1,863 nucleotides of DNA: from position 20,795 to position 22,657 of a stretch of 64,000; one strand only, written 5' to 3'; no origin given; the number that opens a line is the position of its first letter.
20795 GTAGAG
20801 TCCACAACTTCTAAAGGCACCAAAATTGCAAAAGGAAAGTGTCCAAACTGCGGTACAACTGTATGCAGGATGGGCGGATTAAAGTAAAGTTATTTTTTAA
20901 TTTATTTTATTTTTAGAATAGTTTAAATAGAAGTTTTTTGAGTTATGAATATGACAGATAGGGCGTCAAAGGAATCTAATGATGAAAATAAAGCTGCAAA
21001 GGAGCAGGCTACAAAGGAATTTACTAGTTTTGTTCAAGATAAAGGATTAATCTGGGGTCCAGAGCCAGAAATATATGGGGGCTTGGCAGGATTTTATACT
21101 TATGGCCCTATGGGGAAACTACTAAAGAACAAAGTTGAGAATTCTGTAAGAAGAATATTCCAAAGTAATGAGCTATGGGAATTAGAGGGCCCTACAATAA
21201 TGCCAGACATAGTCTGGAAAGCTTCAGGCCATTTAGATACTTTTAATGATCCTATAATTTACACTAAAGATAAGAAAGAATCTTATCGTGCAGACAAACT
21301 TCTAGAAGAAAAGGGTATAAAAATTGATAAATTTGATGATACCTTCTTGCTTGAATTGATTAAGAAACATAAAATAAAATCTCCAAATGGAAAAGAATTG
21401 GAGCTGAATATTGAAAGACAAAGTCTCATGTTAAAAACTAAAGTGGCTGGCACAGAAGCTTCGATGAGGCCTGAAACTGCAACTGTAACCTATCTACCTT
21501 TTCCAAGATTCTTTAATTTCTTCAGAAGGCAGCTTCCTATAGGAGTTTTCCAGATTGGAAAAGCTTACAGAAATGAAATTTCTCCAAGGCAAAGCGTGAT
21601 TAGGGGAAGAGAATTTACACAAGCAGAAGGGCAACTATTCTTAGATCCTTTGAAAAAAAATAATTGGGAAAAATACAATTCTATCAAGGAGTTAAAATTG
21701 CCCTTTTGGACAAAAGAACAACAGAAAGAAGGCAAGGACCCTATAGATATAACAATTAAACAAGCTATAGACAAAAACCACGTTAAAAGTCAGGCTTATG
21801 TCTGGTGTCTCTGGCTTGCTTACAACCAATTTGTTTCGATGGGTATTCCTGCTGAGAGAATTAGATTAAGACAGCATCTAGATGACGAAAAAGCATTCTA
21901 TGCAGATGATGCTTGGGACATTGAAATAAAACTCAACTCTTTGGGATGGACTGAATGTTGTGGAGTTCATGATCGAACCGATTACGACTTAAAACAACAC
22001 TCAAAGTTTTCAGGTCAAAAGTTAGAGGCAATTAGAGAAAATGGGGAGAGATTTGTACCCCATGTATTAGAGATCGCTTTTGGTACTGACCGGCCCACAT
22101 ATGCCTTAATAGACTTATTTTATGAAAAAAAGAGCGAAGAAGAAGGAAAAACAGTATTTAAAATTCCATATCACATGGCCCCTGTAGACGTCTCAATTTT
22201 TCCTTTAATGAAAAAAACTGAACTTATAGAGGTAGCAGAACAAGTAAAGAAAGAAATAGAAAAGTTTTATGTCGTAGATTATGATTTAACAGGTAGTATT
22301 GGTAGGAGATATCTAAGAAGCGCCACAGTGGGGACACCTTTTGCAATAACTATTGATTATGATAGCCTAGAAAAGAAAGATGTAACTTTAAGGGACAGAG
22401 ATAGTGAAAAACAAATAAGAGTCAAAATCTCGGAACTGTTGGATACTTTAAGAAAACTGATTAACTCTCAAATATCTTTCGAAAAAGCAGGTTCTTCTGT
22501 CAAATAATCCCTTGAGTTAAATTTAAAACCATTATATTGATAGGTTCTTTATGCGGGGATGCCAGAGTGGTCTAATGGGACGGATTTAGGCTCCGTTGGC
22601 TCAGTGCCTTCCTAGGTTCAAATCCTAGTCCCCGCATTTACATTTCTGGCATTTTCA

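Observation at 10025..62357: All nine tRNA genes have a TATA-like octamer at exactly -31..-24: signature of leaderless tRNA transcription (RNase P independence?)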

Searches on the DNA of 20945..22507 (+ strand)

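Call 29: search_rna_families(sources=[L008, L012, L025, L026, L031, L029, L040], threshold=gathering)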
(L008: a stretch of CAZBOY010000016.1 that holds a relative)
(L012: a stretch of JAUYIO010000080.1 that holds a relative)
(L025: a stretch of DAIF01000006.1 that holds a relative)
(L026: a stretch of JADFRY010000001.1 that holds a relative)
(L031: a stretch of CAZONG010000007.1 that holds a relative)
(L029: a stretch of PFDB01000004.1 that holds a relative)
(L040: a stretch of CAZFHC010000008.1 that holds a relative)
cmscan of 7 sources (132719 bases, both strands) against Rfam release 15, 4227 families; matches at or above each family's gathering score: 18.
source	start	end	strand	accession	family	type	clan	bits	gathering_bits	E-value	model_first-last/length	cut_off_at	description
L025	8735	8809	-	RF00005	tRNA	Gene; tRNA;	CL00001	73.4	29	7.6e-14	1-71/71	no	tRNA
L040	636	708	-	RF00005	tRNA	Gene; tRNA;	CL00001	73.3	29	8e-14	1-71/71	no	tRNA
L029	13518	13589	-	RF00005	tRNA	Gene; tRNA;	CL00001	70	29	6.3e-13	1-71/71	no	tRNA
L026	4174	4245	+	RF00005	tRNA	Gene; tRNA;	CL00001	62.1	29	9.8e-11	1-71/71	no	tRNA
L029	9396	9467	+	RF00005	tRNA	Gene; tRNA;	CL00001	61.5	29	1.5e-10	1-71/71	no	tRNA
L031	12759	12831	-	RF00005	tRNA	Gene; tRNA;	CL00001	60.7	29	2.4e-10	1-71/71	no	tRNA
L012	9488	9575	-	RF00005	tRNA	Gene; tRNA;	CL00001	59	29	6.8e-10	1-71/71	no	tRNA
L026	13146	13270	-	RF00005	tRNA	Gene; tRNA;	CL00001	58.1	29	1.2e-09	1-71/71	no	tRNA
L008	5769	5839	+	RF00005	tRNA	Gene; tRNA;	CL00001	57.5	29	1.8e-09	1-71/71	no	tRNA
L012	5617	5700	-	RF00005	tRNA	Gene; tRNA;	CL00001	57.5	29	1.7e-09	1-71/71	no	tRNA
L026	4014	4112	+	RF00005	tRNA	Gene; tRNA;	CL00001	56.7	29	2.9e-09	1-71/71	no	tRNA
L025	12859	12930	-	RF00005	tRNA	Gene; tRNA;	CL00001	56.2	29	4.1e-09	1-71/71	no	tRNA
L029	8758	8883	+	RF00005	tRNA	Gene; tRNA;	CL00001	55.7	29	5.5e-09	1-71/71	no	tRNA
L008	5638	5728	+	RF00005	tRNA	Gene; tRNA;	CL00001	55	29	8.8e-09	1-71/71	no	tRNA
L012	13448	13563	-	RF00005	tRNA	Gene; tRNA;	CL00001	51.2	29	1e-07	1-71/71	no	tRNA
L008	17430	17521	-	RF00005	tRNA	Gene; tRNA;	CL00001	45.4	29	3.8e-06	1-71/71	no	tRNA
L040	11572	11722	+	RF00005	tRNA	Gene; tRNA;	CL00001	41.8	29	3.8e-05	1-71/71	no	tRNA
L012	9635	9778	+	RF00005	tRNA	Gene; tRNA;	CL00001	41.7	29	4.1e-05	1-71/71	no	tRNA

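Call 59: search_rna_families(source=L031, start=12700, end=13500, threshold=evalue, max_evalue=10, show_alignments=2)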
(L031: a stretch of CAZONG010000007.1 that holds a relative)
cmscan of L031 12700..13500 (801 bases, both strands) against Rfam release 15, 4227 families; matches with E-value up to 10: 6.
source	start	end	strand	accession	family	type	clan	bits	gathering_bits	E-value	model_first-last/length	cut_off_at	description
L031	12759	12831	-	RF00005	tRNA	Gene; tRNA;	CL00001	60.7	29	1.5e-12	1-71/71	no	tRNA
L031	12760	12831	-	RF01684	mascRNA-menRNA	Gene;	-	24.3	42.5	0.02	1-56/56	no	MALAT1-associated small cytoplasmic RNA/MEN beta RNA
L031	12733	12833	-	RF02435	SpF41_sRNA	Gene; sRNA;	-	20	52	2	1-105/105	no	Streptococcus sRNA SpF41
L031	12945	12999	+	RF01378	CRISPR-DR65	Gene; CRISPR;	-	17.6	43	9.4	1-37/37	no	CRISPR RNA direct repeat element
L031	13318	13370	-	RF01108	BMV3_UPD-PK1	Cis-reg;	-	16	38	2.8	1-26/26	no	Pseudoknot of upstream pseudoknot domain (UPD) of the 3'UTR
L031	12700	12818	-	RF04321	tmRNA_permuted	Gene;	-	12.9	47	3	1-87/213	3'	permuted transfer-messenger RNA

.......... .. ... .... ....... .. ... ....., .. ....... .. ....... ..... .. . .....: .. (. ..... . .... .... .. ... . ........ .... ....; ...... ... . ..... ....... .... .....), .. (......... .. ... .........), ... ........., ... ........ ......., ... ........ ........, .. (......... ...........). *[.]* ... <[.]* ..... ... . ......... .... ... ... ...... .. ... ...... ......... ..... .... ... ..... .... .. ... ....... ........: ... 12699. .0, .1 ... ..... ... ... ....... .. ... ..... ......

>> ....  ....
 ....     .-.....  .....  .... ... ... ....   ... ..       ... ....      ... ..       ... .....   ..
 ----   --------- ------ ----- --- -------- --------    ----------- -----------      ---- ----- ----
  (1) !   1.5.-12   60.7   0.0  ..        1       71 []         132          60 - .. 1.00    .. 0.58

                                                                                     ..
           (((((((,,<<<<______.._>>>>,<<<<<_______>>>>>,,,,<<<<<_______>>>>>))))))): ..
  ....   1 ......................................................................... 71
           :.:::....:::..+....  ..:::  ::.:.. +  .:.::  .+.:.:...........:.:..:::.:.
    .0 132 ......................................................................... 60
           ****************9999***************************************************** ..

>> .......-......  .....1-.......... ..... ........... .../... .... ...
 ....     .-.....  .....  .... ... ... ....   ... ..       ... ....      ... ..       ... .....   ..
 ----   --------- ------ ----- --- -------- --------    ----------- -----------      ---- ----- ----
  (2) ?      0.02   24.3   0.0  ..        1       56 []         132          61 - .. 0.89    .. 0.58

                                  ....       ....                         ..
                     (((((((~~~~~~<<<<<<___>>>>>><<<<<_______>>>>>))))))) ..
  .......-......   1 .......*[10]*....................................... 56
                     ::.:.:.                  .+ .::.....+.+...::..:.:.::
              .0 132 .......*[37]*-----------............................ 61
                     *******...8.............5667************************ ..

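Call 77: search_rna_families(sources=[L017, L020, L022, L034, L035, L037, L016], threshold=gathering)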
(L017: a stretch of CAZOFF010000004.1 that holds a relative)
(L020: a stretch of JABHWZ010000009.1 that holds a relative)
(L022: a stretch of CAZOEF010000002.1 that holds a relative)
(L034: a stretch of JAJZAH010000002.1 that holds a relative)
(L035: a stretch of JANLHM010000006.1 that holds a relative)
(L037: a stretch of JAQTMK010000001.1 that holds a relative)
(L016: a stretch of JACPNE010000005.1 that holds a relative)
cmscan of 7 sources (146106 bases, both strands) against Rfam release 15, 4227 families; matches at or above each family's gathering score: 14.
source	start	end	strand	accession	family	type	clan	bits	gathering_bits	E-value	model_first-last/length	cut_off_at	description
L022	8855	8929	+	RF00005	tRNA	Gene; tRNA;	CL00001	70.6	29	4.9e-13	1-71/71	no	tRNA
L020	12229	12301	-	RF00005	tRNA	Gene; tRNA;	CL00001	68.4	29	2e-12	1-71/71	no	tRNA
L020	8421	8495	-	RF00005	tRNA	Gene; tRNA;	CL00001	67.4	29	3.7e-12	1-71/71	no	tRNA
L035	18579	18651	+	RF00005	tRNA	Gene; tRNA;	CL00001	65.1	29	1.6e-11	1-71/71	no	tRNA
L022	9028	9099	+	RF00005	tRNA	Gene; tRNA;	CL00001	64.3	29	2.7e-11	1-71/71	no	tRNA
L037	12012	12085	+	RF00005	tRNA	Gene; tRNA;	CL00001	62.4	29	9e-11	1-71/71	no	tRNA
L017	183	255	+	RF00005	tRNA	Gene; tRNA;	CL00001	60.1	29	3.9e-10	1-71/71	no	tRNA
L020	5248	5330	+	RF00005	tRNA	Gene; tRNA;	CL00001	59.7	29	5e-10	1-71/71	no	tRNA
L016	12374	12447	+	RF00005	tRNA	Gene; tRNA;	CL00001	58.7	29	9.4e-10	1-71/71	no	tRNA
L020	9575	9647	+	RF00005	tRNA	Gene; tRNA;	CL00001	57.7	29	1.7e-09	1-71/71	no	tRNA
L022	15467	15556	-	RF00005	tRNA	Gene; tRNA;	CL00001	56.6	29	3.5e-09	1-71/71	no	tRNA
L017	12674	12795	-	RF00005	tRNA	Gene; tRNA;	CL00001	53.7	29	2.1e-08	1-71/71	no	tRNA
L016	11830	11903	+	RF00005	tRNA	Gene; tRNA;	CL00001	53.4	29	2.7e-08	1-71/71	no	tRNA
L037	11497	11568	+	RF00005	tRNA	Gene; tRNA;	CL00001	51.4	29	9.4e-08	1-71/71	no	tRNA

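Call 78: search_rna_families(sources=[L038, L042, L043, L046, L056, L052, L005], threshold=gathering)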
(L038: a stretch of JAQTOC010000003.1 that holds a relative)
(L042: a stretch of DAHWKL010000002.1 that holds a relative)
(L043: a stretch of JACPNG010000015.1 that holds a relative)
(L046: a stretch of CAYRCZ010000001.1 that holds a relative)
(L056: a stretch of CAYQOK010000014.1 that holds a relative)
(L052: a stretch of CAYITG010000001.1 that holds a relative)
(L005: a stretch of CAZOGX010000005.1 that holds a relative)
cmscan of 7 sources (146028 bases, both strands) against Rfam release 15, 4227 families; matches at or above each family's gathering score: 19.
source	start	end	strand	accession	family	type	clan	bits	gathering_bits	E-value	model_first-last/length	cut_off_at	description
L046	13508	13579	+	RF00005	tRNA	Gene; tRNA;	CL00001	74.1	29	5.5e-14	1-71/71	no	tRNA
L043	12360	12431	+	RF00005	tRNA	Gene; tRNA;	CL00001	70.7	29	4.5e-13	1-71/71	no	tRNA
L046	8841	8915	+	RF00005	tRNA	Gene; tRNA;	CL00001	70.6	29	4.9e-13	1-71/71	no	tRNA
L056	12596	12667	-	RF00005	tRNA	Gene; tRNA;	CL00001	70.6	29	5e-13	1-71/71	no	tRNA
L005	8492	8566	+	RF00005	tRNA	Gene; tRNA;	CL00001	70.3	29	5.9e-13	1-71/71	no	tRNA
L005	8799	8871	+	RF00005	tRNA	Gene; tRNA;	CL00001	65.7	29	1.1e-11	1-71/71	no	tRNA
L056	11487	11557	-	RF00005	tRNA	Gene; tRNA;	CL00001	65.4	29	1.3e-11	1-71/71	no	tRNA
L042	18599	18671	+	RF00005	tRNA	Gene; tRNA;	CL00001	65.3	29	1.4e-11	1-71/71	no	tRNA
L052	14389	14463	+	RF00005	tRNA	Gene; tRNA;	CL00001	63.4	29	4.6e-11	1-71/71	no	tRNA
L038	13270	13343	+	RF00005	tRNA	Gene; tRNA;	CL00001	62.4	29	9e-11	1-71/71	no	tRNA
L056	9883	9954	+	RF00005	tRNA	Gene; tRNA;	CL00001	61.8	29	1.3e-10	1-71/71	no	tRNA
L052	11949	12022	+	RF00005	tRNA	Gene; tRNA;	CL00001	60.9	29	2.2e-10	1-71/71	no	tRNA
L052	5659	5731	+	RF00005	tRNA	Gene; tRNA;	CL00001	60.3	29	3.4e-10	1-71/71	no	tRNA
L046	9857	9930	-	RF00005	tRNA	Gene; tRNA;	CL00001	59.4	29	5.8e-10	1-71/71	no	tRNA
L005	13952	14038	-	RF00005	tRNA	Gene; tRNA;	CL00001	59.2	29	6.7e-10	1-71/71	no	tRNA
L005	4868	4952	-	RF00005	tRNA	Gene; tRNA;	CL00001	56.5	29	3.7e-09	1-71/71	no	tRNA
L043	11818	11889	+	RF00005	tRNA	Gene; tRNA;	CL00001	53.2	29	3e-08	1-71/71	no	tRNA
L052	12031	12135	+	RF00005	tRNA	Gene; tRNA;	CL00001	46.1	29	2.7e-06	1-71/71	no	tRNA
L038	12760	12831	+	RF00005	tRNA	Gene; tRNA;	CL00001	46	29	2.8e-06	1-71/71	no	tRNA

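Call 79: search_rna_families(sources=[L087, L091, L092, L100, L110, L120, L129], threshold=gathering)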
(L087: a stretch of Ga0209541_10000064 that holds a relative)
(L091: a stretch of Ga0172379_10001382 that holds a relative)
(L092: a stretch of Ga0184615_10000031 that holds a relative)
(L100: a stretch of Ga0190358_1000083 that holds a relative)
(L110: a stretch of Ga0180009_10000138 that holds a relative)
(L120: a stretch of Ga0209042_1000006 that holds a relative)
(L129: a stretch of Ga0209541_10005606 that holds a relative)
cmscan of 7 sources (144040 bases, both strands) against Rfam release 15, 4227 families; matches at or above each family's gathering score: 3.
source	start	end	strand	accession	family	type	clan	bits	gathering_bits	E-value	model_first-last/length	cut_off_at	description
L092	994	1065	+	RF00005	tRNA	Gene; tRNA;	CL00001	70.9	29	3.9e-13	1-71/71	no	tRNA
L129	372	451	+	RF00005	tRNA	Gene; tRNA;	CL00001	53.9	29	1.9e-08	1-71/71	no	tRNA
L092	1120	1251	+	RF00005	tRNA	Gene; tRNA;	CL00001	40.5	29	9.3e-05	1-71/71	no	tRNA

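Call 80: search_rna_families(sources=[L143, L145, L147, L149, L159, L160, L163], threshold=gathering)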
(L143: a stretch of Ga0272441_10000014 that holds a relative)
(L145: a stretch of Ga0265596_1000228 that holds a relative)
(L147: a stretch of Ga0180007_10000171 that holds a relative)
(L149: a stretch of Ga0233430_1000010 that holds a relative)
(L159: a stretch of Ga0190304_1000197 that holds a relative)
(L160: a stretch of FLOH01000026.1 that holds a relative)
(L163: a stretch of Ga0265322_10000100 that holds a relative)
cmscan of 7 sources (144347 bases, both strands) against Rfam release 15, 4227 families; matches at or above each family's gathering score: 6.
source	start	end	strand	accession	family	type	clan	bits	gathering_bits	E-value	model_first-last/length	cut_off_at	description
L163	554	626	+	RF00005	tRNA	Gene; tRNA;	CL00001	69.5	29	9.9e-13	1-71/71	no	tRNA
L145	840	912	+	RF00005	tRNA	Gene; tRNA;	CL00001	63.9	29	3.3e-11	1-71/71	no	tRNA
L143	1734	1813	-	RF00005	tRNA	Gene; tRNA;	CL00001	55.2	29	8.2e-09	1-71/71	no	tRNA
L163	2668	2747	-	RF00005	tRNA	Gene; tRNA;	CL00001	54.2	29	1.6e-08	1-71/71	no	tRNA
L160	99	179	-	RF00005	tRNA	Gene; tRNA;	CL00001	52.4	29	4.9e-08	1-71/71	no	tRNA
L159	1401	1480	-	RF00005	tRNA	Gene; tRNA;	CL00001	51.3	29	9.7e-08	1-71/71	no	tRNA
